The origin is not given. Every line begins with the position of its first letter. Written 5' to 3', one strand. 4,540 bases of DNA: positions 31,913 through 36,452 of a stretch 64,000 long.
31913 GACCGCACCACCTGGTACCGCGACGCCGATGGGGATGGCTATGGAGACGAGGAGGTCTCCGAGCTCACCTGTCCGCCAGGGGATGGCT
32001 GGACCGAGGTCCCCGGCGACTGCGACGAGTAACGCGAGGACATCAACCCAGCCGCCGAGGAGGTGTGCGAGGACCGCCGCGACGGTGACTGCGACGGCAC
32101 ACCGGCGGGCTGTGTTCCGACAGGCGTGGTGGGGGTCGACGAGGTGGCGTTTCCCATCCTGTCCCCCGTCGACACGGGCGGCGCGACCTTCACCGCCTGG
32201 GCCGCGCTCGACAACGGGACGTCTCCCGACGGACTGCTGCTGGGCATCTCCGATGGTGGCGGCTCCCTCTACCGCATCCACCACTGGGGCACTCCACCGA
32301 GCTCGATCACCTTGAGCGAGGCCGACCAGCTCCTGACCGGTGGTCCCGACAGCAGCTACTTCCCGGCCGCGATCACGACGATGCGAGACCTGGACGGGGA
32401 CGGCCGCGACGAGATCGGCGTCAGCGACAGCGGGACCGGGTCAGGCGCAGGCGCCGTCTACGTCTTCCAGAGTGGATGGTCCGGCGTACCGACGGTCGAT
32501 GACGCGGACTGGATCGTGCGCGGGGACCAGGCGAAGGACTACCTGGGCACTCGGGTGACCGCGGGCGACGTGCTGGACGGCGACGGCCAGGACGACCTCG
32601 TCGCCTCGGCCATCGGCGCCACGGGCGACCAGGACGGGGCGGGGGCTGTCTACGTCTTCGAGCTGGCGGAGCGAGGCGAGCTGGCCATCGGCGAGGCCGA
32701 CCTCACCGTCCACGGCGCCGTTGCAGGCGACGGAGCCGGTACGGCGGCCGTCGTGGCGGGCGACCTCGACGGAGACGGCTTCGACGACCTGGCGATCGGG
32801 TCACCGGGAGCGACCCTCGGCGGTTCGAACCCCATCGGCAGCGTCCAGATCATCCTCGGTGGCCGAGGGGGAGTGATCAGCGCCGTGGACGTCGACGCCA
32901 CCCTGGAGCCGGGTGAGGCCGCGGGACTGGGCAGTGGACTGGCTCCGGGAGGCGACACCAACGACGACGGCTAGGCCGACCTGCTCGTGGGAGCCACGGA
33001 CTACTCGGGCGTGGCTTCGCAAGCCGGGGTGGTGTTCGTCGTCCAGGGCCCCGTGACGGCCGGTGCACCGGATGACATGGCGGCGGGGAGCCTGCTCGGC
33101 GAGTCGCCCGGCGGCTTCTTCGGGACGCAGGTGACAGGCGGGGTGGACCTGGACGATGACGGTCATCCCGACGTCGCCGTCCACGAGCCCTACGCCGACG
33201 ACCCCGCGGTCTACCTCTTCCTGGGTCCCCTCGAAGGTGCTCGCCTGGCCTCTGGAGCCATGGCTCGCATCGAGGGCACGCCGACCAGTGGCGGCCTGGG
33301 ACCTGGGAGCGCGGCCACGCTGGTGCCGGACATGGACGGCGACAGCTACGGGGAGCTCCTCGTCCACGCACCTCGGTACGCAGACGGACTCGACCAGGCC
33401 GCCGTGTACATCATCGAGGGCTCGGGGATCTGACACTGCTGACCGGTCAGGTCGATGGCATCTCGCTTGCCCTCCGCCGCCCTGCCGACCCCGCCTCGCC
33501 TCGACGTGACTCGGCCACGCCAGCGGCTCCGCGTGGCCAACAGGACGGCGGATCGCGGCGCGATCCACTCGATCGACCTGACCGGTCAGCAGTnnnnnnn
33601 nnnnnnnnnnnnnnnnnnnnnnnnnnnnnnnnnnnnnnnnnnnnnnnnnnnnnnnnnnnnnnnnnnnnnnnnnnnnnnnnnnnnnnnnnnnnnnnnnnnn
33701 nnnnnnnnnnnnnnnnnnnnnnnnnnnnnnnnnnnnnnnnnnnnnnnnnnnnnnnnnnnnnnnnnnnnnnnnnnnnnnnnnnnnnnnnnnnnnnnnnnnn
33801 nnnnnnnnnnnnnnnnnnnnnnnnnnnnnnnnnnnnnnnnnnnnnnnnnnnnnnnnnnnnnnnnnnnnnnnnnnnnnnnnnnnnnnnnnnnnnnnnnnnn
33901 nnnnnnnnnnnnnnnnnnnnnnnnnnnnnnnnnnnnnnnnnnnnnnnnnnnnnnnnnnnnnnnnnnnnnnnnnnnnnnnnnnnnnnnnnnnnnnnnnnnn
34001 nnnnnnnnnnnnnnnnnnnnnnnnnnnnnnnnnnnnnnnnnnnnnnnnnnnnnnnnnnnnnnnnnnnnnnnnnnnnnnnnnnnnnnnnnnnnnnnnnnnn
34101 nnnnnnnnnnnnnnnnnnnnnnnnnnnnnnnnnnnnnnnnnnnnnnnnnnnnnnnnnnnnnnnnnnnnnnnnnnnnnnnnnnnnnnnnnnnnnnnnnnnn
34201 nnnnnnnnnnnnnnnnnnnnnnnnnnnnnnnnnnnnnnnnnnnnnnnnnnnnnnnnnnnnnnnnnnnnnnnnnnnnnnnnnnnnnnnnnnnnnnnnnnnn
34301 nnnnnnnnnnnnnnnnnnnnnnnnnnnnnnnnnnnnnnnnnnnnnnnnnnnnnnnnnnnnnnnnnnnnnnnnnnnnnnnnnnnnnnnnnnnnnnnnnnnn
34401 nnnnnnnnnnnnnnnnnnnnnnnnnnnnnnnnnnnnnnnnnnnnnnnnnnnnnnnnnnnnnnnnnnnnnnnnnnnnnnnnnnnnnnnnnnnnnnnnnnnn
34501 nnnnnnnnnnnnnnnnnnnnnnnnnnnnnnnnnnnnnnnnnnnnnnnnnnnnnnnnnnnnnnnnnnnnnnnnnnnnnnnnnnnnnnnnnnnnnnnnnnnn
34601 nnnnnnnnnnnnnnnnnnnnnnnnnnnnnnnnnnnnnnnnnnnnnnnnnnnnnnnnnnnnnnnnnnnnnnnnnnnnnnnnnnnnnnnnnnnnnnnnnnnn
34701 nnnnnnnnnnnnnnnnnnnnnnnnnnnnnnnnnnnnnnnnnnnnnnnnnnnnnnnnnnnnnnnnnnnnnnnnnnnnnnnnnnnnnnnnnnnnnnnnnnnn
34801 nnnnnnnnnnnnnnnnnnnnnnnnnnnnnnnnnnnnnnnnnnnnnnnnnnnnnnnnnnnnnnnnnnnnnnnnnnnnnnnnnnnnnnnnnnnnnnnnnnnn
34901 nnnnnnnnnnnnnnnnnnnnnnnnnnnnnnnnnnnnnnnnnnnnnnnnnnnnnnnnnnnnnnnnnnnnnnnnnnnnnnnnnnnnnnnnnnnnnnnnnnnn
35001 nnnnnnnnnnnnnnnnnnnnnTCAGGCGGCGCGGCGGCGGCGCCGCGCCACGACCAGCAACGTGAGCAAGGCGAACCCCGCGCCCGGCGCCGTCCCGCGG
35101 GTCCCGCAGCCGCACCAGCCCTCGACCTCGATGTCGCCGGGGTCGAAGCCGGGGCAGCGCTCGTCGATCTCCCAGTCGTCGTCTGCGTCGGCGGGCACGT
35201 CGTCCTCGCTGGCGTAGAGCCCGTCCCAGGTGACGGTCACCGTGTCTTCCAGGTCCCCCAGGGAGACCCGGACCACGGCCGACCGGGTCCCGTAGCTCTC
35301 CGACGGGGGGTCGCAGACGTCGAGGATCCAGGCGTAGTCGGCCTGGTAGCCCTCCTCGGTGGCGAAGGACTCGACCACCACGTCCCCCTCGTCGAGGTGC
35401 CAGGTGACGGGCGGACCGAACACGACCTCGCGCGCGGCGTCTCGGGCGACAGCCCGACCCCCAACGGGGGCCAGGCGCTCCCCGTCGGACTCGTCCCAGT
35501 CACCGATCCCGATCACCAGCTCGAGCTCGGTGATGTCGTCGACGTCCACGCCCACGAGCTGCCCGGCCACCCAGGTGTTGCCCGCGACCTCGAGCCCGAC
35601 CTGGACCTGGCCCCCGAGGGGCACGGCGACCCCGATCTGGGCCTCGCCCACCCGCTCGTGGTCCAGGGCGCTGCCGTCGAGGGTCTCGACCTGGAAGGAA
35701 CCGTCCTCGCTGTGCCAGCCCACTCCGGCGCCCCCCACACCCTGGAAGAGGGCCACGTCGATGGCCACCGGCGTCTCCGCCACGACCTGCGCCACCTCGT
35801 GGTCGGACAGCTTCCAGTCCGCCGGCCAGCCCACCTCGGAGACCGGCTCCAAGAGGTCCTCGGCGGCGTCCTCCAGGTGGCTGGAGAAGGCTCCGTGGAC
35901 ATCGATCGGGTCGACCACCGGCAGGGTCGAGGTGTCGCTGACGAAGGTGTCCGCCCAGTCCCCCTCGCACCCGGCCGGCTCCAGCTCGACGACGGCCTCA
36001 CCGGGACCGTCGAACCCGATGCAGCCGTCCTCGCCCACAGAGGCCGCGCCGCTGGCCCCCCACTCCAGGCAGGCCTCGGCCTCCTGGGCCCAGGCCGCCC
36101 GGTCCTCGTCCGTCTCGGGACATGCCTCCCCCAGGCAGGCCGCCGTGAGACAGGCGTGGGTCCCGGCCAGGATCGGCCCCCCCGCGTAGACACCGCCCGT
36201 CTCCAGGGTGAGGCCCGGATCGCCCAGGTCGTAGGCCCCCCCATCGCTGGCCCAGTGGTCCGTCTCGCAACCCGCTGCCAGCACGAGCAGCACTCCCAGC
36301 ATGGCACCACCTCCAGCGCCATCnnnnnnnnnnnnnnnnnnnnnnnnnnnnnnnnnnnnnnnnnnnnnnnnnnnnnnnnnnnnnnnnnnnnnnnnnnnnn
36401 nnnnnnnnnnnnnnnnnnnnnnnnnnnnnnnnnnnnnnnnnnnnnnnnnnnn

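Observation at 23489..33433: Second, paralogous multi-radical-SAM operon coupled to a paralogous lipoprotein but with no visible precursor peptide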

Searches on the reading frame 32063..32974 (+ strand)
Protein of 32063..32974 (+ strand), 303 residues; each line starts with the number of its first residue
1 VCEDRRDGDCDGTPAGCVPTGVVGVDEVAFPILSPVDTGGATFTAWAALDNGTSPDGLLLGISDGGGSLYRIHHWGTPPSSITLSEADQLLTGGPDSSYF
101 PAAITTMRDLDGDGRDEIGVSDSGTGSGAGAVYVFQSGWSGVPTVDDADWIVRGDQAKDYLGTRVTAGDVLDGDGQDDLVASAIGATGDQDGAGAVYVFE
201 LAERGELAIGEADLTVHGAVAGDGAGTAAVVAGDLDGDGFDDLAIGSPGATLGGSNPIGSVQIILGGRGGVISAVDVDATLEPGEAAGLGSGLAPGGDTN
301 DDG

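Call 5: search_protein_families(library=pfam, proteins=[window:32063-32974:+], max_evalue=0.01)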
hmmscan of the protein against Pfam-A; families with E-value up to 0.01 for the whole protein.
window:32063-32974:+ (303 aa): 2 families
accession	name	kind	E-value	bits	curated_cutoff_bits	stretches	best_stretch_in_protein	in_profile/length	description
PF01839.29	FG-GAP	-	4.5e-11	42.8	22.1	2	228-263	3-36/37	FG-GAP repeat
PF13517.12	FG-GAP_3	-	0.00063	20.7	26.9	1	171-244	2-60/61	FG-GAP-like repeat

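Call 6: search_protein_families(library=ncbifam, proteins=[window:32063-32974:+], max_evalue=0.01)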
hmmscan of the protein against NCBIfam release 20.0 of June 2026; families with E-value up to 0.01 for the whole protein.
window:32063-32974:+ (303 aa): 0 families

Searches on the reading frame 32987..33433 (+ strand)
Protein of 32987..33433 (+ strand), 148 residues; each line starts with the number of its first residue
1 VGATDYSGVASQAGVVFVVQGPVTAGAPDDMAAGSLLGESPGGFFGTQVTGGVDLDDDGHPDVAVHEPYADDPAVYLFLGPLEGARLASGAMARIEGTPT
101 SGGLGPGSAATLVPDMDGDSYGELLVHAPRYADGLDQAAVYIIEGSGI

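Call 5: search_protein_families(library=pfam, proteins=[window:32987-33433:+], max_evalue=0.01)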
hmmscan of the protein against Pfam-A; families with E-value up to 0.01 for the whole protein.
window:32987-33433:+ (148 aa): 2 families
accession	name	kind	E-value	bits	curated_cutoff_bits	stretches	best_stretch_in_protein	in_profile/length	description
PF01839.29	FG-GAP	-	1.1e-06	28.8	22.1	2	45-76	1-35/37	FG-GAP repeat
PF13517.12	FG-GAP_3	-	9.9e-05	23.3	26.9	1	54-126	1-61/61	FG-GAP-like repeat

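Call 6: search_protein_families(library=ncbifam, proteins=[window:32987-33433:+], max_evalue=0.01)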
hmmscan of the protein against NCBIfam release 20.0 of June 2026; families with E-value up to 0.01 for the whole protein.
window:32987-33433:+ (148 aa): 0 families

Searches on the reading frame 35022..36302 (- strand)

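Call 29: search_protein_families(library=pfam, proteins=[window:35022-36302:-], max_evalue=0.01)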
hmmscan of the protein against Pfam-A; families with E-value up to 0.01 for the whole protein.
window:35022-36302:- (426 aa): 0 families

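Call 30: search_protein_families(library=ncbifam, proteins=[window:35022-36302:-], max_evalue=0.01)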
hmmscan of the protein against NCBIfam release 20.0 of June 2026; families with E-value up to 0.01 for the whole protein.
window:35022-36302:- (426 aa): 1 family
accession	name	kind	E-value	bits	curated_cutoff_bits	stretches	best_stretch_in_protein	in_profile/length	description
TIGR03901.2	MYXO-CTERM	domain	0.0016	18.7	20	1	395-424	3-33/34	MYXO-CTERM sorting domain-containing protein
